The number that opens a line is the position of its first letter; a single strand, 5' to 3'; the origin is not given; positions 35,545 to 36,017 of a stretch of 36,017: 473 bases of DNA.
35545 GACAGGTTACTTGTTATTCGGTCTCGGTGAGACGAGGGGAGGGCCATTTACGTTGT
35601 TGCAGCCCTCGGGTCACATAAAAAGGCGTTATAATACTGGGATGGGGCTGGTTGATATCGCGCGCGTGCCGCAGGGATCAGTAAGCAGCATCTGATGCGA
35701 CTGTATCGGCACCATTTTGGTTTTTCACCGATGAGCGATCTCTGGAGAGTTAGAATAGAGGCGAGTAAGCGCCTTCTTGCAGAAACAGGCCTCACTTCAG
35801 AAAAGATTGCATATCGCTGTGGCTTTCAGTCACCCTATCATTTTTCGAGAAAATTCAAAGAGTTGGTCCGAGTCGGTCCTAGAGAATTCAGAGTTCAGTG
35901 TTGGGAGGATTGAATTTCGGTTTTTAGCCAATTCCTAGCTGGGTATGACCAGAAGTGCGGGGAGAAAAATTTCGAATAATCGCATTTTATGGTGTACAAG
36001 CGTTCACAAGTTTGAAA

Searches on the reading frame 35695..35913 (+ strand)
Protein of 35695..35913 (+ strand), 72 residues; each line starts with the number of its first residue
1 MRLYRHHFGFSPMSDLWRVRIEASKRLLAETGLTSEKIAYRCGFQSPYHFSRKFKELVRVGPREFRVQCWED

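Call 9: search_protein_families(library=pfam, proteins=[window:35695-35913:+], max_evalue=0.01)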
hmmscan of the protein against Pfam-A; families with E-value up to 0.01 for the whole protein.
window:35695-35913:+ (72 aa): 2 families
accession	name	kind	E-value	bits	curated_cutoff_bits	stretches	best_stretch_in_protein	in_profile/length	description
PF12833.13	HTH_18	-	2.3e-15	57.1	33.6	1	2-66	14-78/80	Helix-turn-helix domain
PF00165.29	HTH_AraC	-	2.9e-08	34.1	26.6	1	36-66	12-41/42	Bacterial regulatory helix-turn-helix proteins, AraC family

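Call 89: find_encoding_contigs(protein=window:35731-35913:+, flank=10000, max_places=10)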
Protein window:35731-35913:+ (60 aa): 3 contigs read that carry it; 3 places shown.
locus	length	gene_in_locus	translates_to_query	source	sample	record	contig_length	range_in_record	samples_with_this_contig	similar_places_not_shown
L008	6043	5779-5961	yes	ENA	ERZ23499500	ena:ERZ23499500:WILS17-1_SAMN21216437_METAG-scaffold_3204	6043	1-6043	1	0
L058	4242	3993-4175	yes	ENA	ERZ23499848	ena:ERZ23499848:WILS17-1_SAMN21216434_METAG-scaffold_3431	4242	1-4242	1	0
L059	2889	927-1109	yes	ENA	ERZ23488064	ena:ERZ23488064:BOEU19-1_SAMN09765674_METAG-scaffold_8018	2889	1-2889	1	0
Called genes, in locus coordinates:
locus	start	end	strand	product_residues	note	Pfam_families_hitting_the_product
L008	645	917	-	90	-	-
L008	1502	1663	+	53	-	-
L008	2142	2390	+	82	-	-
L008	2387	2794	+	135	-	-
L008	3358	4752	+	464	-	PF07804:HipA_C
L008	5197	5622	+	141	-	-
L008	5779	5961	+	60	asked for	PF12833:HTH_18, PF00165:HTH_AraC (weak)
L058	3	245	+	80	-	?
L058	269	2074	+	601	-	PF02518:HATPase_c (faint), PF13589:HATPase_c_3, PF01119:DNA_mis_repair, PF08676:MutL_C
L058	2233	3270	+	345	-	PF05598:DUF772, PF01609:DDE_Tnp_1, PF13359:DDE_Tnp_4 (weak), PF13612:DDE_Tnp_1_3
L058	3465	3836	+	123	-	-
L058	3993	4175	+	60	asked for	PF12833:HTH_18, PF00165:HTH_AraC (weak)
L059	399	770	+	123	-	-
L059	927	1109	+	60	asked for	PF12833:HTH_18, PF00165:HTH_AraC (weak)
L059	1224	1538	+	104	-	-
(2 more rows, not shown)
